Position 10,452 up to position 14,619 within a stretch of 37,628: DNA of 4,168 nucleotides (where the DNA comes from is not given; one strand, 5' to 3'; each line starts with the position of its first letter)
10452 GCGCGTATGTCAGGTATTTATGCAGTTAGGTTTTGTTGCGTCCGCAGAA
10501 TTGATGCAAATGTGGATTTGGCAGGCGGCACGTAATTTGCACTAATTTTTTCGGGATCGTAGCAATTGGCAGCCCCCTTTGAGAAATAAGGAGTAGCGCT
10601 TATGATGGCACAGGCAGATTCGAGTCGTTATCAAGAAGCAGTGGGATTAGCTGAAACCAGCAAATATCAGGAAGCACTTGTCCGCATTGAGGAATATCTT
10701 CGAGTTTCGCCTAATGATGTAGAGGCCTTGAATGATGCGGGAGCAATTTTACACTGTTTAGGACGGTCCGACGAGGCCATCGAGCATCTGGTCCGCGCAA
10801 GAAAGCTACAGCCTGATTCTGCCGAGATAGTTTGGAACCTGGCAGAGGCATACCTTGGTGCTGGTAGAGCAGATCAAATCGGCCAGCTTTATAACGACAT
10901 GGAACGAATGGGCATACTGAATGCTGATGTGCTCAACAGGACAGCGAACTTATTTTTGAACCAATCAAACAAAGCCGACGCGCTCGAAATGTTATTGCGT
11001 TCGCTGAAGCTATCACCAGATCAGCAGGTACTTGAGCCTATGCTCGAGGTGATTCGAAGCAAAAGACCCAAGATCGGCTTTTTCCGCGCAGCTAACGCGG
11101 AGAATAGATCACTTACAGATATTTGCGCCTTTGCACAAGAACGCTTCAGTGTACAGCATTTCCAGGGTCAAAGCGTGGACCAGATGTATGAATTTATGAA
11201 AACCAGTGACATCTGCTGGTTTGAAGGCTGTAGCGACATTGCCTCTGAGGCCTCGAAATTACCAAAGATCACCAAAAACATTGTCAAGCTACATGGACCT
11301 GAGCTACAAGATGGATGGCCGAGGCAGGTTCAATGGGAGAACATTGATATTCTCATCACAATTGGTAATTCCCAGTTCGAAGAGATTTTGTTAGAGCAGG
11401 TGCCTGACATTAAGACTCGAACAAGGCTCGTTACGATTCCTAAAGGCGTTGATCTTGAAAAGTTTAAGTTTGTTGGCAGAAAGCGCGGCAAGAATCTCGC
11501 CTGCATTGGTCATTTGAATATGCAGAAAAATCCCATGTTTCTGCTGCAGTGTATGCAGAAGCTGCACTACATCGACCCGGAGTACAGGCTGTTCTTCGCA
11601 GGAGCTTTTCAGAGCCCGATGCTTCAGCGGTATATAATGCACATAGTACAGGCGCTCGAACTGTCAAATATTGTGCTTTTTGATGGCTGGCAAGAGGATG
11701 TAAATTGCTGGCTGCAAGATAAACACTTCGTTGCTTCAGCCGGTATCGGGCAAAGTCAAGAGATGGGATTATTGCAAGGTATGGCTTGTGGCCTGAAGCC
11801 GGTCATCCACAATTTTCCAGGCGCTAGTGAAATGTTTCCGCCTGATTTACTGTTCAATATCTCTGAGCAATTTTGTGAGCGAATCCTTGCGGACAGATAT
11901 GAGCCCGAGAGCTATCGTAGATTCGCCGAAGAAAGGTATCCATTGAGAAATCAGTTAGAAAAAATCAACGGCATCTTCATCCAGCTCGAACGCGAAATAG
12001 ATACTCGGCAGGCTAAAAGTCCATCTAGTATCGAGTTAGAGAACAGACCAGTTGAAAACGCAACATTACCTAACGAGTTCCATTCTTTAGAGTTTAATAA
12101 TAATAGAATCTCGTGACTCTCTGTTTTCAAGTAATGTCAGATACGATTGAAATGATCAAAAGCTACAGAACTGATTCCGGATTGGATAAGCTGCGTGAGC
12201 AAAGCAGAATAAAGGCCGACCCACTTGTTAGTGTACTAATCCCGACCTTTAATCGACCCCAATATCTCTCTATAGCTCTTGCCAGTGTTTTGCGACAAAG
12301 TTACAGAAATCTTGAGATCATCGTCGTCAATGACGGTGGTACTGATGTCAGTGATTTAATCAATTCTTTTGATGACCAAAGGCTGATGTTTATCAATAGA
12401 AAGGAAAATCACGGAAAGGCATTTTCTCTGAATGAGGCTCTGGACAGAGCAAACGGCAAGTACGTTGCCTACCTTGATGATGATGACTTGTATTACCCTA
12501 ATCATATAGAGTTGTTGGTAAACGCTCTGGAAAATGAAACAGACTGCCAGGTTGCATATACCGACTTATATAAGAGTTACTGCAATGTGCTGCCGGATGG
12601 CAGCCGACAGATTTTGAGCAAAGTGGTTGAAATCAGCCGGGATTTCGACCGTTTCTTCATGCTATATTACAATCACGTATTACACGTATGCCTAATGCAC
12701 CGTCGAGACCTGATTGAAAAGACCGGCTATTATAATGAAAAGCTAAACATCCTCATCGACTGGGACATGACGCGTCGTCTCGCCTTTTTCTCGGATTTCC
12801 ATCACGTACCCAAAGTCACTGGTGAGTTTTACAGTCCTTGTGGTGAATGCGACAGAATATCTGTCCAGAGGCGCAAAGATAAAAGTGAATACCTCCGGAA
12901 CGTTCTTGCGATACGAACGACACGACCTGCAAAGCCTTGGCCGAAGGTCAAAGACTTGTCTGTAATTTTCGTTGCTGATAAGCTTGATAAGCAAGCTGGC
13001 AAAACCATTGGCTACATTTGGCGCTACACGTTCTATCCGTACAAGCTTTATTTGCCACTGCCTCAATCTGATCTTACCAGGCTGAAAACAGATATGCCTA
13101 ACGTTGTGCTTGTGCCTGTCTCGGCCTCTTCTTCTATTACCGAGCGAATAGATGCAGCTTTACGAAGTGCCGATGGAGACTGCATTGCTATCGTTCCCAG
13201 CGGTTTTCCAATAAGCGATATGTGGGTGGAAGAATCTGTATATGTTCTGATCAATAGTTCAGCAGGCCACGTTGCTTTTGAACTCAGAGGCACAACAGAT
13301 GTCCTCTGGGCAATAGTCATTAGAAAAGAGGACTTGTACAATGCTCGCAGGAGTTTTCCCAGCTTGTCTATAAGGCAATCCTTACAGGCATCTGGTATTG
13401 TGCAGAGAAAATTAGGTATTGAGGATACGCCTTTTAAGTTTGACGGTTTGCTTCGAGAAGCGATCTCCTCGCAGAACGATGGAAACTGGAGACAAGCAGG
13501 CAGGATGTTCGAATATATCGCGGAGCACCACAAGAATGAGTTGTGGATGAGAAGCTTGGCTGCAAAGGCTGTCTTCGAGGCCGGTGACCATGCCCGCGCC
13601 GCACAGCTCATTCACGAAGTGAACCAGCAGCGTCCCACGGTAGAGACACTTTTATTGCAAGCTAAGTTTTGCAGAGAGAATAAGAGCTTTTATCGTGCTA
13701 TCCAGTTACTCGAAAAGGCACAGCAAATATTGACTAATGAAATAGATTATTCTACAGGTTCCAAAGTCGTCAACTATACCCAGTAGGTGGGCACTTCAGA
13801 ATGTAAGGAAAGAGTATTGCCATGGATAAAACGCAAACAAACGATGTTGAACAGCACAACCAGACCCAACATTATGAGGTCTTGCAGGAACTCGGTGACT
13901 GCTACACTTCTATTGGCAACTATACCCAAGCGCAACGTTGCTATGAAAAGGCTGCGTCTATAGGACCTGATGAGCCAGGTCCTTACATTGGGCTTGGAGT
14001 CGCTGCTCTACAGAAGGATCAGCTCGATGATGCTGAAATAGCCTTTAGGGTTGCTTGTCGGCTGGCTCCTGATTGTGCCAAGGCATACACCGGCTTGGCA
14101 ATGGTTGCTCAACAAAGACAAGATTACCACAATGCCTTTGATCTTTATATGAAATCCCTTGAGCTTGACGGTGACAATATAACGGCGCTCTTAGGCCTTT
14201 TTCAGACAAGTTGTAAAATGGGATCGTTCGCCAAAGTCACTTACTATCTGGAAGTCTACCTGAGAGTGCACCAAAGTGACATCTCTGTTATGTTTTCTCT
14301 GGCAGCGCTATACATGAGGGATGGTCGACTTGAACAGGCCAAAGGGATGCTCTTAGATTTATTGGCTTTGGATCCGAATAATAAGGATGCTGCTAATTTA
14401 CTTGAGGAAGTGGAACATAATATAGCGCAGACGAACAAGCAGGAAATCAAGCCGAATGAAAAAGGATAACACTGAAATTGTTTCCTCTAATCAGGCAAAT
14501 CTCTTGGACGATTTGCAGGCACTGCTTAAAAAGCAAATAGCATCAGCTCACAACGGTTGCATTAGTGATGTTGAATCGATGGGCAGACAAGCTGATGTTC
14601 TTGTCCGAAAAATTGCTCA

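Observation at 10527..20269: Sigma-54-driven TPR/glycosyltransferase island occupies the flgL-fliD slot where flagellin genes usually sit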

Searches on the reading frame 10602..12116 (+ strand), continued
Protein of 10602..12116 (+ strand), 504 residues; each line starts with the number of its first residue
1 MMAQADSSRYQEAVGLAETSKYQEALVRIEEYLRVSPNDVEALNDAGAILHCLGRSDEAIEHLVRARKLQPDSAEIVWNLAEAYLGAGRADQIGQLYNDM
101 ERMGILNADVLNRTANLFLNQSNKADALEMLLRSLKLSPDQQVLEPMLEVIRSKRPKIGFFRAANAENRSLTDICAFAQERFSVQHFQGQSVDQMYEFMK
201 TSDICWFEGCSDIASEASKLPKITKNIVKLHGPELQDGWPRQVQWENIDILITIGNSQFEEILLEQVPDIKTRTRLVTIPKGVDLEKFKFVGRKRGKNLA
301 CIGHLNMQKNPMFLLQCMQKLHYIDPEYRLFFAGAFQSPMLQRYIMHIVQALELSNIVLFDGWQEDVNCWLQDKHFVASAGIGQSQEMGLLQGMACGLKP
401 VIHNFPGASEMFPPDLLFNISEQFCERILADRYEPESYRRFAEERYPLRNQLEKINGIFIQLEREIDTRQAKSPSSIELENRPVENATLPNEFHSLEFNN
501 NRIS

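Call 66: get_annotated_region(hit=H1, flank=12000)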
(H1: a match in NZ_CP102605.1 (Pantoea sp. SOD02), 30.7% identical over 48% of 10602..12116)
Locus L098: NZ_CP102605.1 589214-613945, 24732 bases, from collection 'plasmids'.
description: Pantoea sp. SOD02 plasmid pSOD02, complete sequence
organism: Pantoea sp. SOD02 (NCBI taxid 2970818)
taxonomy: Bacteria; Pseudomonadota; Gammaproteobacteria; Enterobacterales; Erwiniaceae; Pantoea; Pantoea sp. SOD02
host: -; source: cell culture,urban freshwater stream; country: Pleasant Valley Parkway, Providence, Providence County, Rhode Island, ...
typing (MOB-suite, as given by PLSDB): non-mobilizable; replicon rep_cluster_1232
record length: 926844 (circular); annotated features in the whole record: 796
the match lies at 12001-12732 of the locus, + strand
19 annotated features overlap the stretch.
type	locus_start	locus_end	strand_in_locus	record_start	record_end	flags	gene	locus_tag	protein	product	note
CDS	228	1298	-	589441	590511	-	-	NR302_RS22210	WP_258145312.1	acyltransferase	-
CDS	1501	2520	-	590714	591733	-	-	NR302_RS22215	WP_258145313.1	LacI family DNA-binding transcriptional regulator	GO:0006351 - DNA-templated transcription [Evidence IEA]; GO:0045892 - negative regulation of DNA-templated ...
CDS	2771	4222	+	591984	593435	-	ascF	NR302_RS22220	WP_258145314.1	PTS cellobiose/arbutin/salicin transporter subunit IIBC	GO:0009401 - phosphoenolpyruvate-dependent sugar phosphotransferase system [Evidence IEA]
CDS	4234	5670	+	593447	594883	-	-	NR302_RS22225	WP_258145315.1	6-phospho-beta-glucosidase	-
CDS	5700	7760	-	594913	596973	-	-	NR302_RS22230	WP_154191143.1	FUSC family protein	GO:0006810 - transport [Evidence IEA]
CDS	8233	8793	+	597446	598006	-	-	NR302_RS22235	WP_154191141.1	YfiR family protein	-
CDS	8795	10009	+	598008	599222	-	-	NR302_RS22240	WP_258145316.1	diguanylate cyclase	-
CDS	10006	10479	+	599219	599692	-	-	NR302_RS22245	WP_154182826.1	OmpA family protein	-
CDS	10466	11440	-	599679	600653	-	-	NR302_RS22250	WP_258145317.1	UV damage endonuclease UvsE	-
CDS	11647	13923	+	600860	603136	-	-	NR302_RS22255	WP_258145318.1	glycosyltransferase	-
CDS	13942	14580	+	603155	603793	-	-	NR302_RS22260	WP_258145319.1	class I SAM-dependent methyltransferase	-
CDS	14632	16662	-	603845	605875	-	-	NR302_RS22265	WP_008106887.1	choline transporter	-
CDS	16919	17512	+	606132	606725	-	betI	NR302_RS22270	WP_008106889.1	transcriptional regulator BetI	-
CDS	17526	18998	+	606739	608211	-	betB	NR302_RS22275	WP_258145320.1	betaine-aldehyde dehydrogenase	GO:0019285 - glycine betaine biosynthetic process from choline [Evidence IEA]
CDS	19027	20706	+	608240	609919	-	betA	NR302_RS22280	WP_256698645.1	choline dehydrogenase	GO:0019285 - glycine betaine biosynthetic process from choline [Evidence IEA]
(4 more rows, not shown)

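Call 88: search_protein_families(library=padloc, proteins=[window:10602-12116:+], max_evalue=0.001)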
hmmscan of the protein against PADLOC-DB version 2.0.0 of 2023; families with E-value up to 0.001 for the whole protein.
window:10602-12116:+ (504 aa): 0 families

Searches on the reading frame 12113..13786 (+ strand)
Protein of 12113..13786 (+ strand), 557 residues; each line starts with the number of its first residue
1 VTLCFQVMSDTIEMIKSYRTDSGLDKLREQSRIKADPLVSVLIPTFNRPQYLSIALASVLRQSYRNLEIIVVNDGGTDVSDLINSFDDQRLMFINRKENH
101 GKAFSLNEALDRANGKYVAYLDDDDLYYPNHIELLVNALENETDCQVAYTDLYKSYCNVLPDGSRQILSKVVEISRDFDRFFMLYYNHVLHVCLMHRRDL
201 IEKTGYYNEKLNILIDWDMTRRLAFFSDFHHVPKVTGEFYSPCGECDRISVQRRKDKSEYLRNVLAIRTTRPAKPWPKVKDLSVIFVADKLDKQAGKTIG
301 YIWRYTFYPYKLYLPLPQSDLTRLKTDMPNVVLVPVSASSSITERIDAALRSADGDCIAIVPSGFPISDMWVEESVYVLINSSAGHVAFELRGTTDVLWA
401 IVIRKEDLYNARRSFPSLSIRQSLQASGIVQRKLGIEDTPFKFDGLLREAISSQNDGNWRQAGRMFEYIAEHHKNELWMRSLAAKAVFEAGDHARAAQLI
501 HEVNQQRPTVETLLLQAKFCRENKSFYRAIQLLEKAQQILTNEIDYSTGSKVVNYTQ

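Call 3: search_protein_families(library=pfam, proteins=[window:12113-13786:+], max_evalue=0.01)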
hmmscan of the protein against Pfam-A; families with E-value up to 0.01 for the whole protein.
window:12113-13786:+ (557 aa): 6 families
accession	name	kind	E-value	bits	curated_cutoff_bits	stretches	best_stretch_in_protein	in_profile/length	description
PF00535.33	Glycos_transf_2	-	1.7e-28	100.1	23.3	1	40-154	1-119/168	Glycosyl transferase family 2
PF13641.12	Glyco_tranf_2_3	-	2e-11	44.8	27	1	39-223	3-194/230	Glycosyltransferase like family 2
PF10111.15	Glyco_tranf_2_2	-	2.3e-08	34.3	27.3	1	60-229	21-205/276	Glycosyltransferase like family 2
PF12895.13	ANAPC3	-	6.2e-05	23.6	27.2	1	462-536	12-82/82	Anaphase-promoting complex, cyclosome, subunit 3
PF14559.12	TPR_19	-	0.00025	21.7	25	1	456-509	4-57/68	Tetratricopeptide repeat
PF14938.12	SNAP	-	0.00088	19.3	25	0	457-527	49-118/282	Soluble NSF attachment protein, SNAP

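Call 7: search_protein_families(library=ncbifam, proteins=[window:12113-13786:+], max_evalue=0.01)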
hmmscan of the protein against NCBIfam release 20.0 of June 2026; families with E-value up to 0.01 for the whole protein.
window:12113-13786:+ (557 aa): 27 families (the best 25 are shown)
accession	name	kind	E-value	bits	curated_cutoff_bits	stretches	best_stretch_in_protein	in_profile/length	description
NF047683.1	TeichurnBiosyTuaG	equivalog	1.2e-21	77.5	400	1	34-177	3-142/252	teichuronic acid biosynthesis protein TuaG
TIGR03937.1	PgaC_IcaA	equivalog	1.3e-19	70.5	422.3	1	28-144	36-155/407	poly-beta-1,6-N-acetyl-D-glucosamine synthase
NF050050.1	ProtGlycPglI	equivalog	2.3e-19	69.9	500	1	37-141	2-110/306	GalNAc(5)-diNAcBac-PP-undecaprenol beta-1,3-glucosyltransferase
NF007453.0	PRK10018.1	equivalog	6.3e-19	68.7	382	1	34-159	3-131/280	colanic acid biosynthesis glycosyltransferase WcaA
NF007482.0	PRK10073.1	equivalog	8.2e-19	67.8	423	1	36-146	5-118/334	glycosyltransferase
TIGR04017.1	WcaA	equivalog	3.5e-18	66.2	495.75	1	34-159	2-130/279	colanic acid biosynthesis glycosyltransferase WcaA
NF053739.1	GlytfEpsEBac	equivalog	1.3e-15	57.1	450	1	37-152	1-120/265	glycosyltransferase EpsE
NF041394.1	GtaseAglG_Halo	equivalog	1.4e-14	54.1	440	1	39-144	3-112/304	glucosyl-dolichyl phosphate glucuronosyltransferase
NF041875.1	EPS_EpsD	equivalog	1.2e-13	51.2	370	1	39-139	1-104/325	exopolysaccharide biosynthesis glycosyltransferase EpsD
TIGR04440.1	glyco_TIGR04440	domain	5.2e-12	46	70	1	39-151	2-118/215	TIGR00180 family glycosyltransferase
TIGR03111.1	glyc2_xrt_Gpos1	hypoth_equivalog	4.1e-11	42.3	363.95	1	27-146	39-163/439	TIGR03111 family XrtG-associated glycosyltransferase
TIGR03965.1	mycofact_glyco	equivalog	1.4e-10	40.7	280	1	21-140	59-180/467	mycofactocin biosynthesis glycosyltransferase MftF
TIGR04242.1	nodulat_NodC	equivalog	2.8e-10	39.7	550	1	12-141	24-158/395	chitooligosaccharide synthase NodC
NF038299.1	EPS_HpsN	equivalog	7.4e-09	35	425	1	37-143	1-110/317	hormogonium polysaccharide biosynthesis glycosyltransferase HpsN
NF038302.1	EPS_HpsE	equivalog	2.1e-08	33.5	300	1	40-137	4-109/307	hormogonium polysaccharide biosynthesis glycosyltransferase HpsE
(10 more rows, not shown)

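Call 87: search_solved_structures(query=window:12113-13786:+, max_evalue=0.001)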
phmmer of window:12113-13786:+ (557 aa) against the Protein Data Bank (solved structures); distinct sequences matched with E-value up to 0.001: 25.
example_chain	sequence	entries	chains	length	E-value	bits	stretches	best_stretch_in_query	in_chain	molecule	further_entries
9jma_A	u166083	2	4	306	1.5e-20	76.3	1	38-230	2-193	GalNAc(5)-diNAcBac-PP-undecaprenol beta-1,3-glucosyltransferase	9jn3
2z87_A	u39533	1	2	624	1.9e-20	76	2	29-236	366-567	Chondroitin synthase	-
2z86_A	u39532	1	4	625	1.9e-20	76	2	29-236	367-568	Chondroitin synthase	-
5hea_A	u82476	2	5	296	4.6e-16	61.5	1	37-148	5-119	Putative glycosyltransferase (GalT1)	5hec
8vh7_A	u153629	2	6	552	7e-13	51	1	28-142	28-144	Heparosan synthase B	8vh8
8viw_A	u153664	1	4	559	7.3e-13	51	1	28-142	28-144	Heparosan synthase B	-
1h7l_A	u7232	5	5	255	5.5e-11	44.8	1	37-203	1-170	SPORE COAT POLYSACCHARIDE BIOSYNTHESIS PROTEIN SPSA | PROTEIN (SPORE COAT POLYSACCHARIDE BIOSYNTHESIS PROTEIN SPSA)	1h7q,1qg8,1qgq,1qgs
6p61_A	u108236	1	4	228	6.7e-11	44.5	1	32-144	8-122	Glycosyltransferase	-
3bcv_A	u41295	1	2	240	1.2e-10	43.7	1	37-164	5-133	Putative glycosyltransferase protein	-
6h1j_A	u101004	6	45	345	1.8e-08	36.5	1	38-146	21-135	Probable ss-1,3-N-acetylglucosaminyltransferase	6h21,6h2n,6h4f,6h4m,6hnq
9omm_A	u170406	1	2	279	2.2e-08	36.2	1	39-135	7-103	Glycosyltransferase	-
9omh_A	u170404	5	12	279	2.2e-08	36.2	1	39-135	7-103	Glycosyltransferase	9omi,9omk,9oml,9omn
9omj_A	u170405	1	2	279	2.3e-08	36.1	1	39-135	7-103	Glycosyltransferase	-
3l7i_A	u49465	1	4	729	1e-07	34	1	40-220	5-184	Teichoic acid biosynthesis protein F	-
3l7m_A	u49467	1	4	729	1e-07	34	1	40-220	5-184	Teichoic acid biosynthesis protein F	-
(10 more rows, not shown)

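Call 88: search_protein_families(library=padloc, proteins=[window:12113-13786:+], max_evalue=0.001)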
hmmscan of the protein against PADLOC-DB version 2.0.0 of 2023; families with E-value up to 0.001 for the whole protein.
window:12113-13786:+ (557 aa): 0 families

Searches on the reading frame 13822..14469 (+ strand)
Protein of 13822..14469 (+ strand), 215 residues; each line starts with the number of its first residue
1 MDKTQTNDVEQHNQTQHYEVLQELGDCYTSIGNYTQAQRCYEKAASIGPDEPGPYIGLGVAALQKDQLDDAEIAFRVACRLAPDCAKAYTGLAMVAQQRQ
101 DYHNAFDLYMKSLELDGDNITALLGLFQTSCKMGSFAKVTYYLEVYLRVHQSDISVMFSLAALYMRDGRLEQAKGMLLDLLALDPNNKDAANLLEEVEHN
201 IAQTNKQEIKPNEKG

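Call 3: search_protein_families(library=pfam, proteins=[window:13822-14469:+], max_evalue=0.01)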
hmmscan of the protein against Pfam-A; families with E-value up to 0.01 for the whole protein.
window:13822-14469:+ (215 aa): 26 families (the best 25 are shown)
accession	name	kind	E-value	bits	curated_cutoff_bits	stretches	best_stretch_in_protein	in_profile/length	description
PF07719.23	TPR_2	-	2.6e-21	74.3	27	3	19-50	2-33/34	Tetratricopeptide repeat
PF13181.12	TPR_8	-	3.7e-18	64.5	25.7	2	19-49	2-32/34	Tetratricopeptide repeat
PF00515.34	TPR_1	-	1.1e-16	60.2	27.8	2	19-50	2-33/34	Tetratricopeptide repeat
PF14559.12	TPR_19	-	3e-15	56.7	25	2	32-91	5-64/68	Tetratricopeptide repeat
PF13431.12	TPR_17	-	3.2e-15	55.5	24.4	0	40-72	1-33/34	Tetratricopeptide repeat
PF13428.12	TPR_14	-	5e-15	55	23.5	1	20-59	3-42/44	Tetratricopeptide repeat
PF13424.12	TPR_12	-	1e-13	51.7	30.1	2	23-83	8-76/77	Tetratricopeptide repeat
PF13176.12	TPR_7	-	5.5e-11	42.1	27.9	1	21-53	2-34/36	Tetratricopeptide repeat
PF13414.12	TPR_11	-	5e-10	39.3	26.8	1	25-64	1-40/42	TPR repeat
PF23914.1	TPR_CcmH_CycH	-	2e-09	37.9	42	2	24-112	56-147/158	Cytochrome c-type biogenesis protein H TPR domain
PF13432.12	TPR_16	-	3.1e-09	37.5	32.7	1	32-84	11-63/65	Tetratricopeptide repeat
PF24575.1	TPR_Slam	-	2.3e-06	28.4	35.2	0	126-188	18-81/104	Surface lipoprotein assembly modifier, N-terminal TPR repeats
PF13174.12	TPR_6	-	6.1e-06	27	26.3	0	156-186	2-32/33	Tetratricopeptide repeat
PF13371.12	TPR_9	-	7.5e-06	26.3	35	0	61-109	4-52/73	Tetratricopeptide repeat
PF25064.1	ARM_TT21_5th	-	3e-05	24.8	27.8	0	92-145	7-60/117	TT21 fifth ARM repeats domain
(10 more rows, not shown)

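Call 7: search_protein_families(library=ncbifam, proteins=[window:13822-14469:+], max_evalue=0.01)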
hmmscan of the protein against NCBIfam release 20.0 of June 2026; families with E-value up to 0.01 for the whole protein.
window:13822-14469:+ (215 aa): 33 families (the best 25 are shown)
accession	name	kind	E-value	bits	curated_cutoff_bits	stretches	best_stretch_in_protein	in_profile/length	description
TIGR02917.1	PEP_TPR_lipo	equivalog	2.7e-19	68.6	312.2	1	49-197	462-610/899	XrtA/PEP-CTERM system TPR-repeat protein PrsT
TIGR02552.1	LcrH_SycD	equivalog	1.2e-15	57.5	104.8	2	19-84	53-118/136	SycD/LcrH family type III secretion system chaperone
NF040959.1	MamA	equivalog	4.3e-15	55.7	200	2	11-116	98-203/204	magnetosome protein MamA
TIGR02521.1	type_IV_pilW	equivalog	8.1e-15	55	154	1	14-153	61-202/234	type IV pilus biogenesis/stability protein PilW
NF008520.0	PRK11447.1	equivalog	2.3e-11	42.3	858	2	11-100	344-433/1157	cellulose synthase complex outer membrane protein BcsC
NF008757.0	PRK11788.1-5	equivalog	6.6e-11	42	363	1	58-206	186-334/388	lipopolysaccharide assembly protein LapB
TIGR03939.1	PGA_TPR_OMP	equivalog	8.7e-10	37.4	366.65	2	99-194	99-194/800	poly-beta-1,6 N-acetyl-D-glucosamine export porin PgaA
NF033920.0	C39_PA2778_fam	equivalog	1.9e-09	37.4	150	1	16-115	155-253/255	PA2778 family cysteine peptidase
TIGR00990.1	3a0801s09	subfamily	6.8e-09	34.9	757.25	1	31-107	412-488/615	mitochondrial import receptor subunit TOM70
NF052415.1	T3SS_chap_SctY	equivalog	4.9e-08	33.4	70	1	152-194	4-46/106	type III secretion apparatus assembly chaperone SctY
NF047371.1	FlcA_CTERM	equivalog_domain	3.7e-07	29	300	1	59-169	129-240/646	periplasmic flagellar collar protein FlcA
NF008391.2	PRK11189.1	equivalog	7e-07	29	250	1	71-120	84-133/297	lipoprotein NlpI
TIGR00540.1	TPR_hemY_coli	hypoth_equivalog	2.3e-06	26.6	142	1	17-112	293-385/385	heme biosynthesis-associated TPR protein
NF052230.1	T9SS_PorE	exception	6.5e-06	24.7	600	0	9-102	48-141/648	PorE family type IX secretion system protein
NF008756.0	PRK11788.1-4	equivalog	9.9e-06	24.8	474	1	21-193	144-321/389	lipopolysaccharide assembly protein LapB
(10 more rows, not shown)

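Call 88: search_protein_families(library=padloc, proteins=[window:13822-14469:+], max_evalue=0.001)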
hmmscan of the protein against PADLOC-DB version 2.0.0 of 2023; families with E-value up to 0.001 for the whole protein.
window:13822-14469:+ (215 aa): 2 families
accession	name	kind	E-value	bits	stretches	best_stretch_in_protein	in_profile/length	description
PDLC01171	TPR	-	0.00019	18.5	1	20-195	143-328/504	TPR repeats containing protein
PDLC01169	TPR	-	0.00062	17.2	0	81-187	103-221/252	TPR repeats containing protein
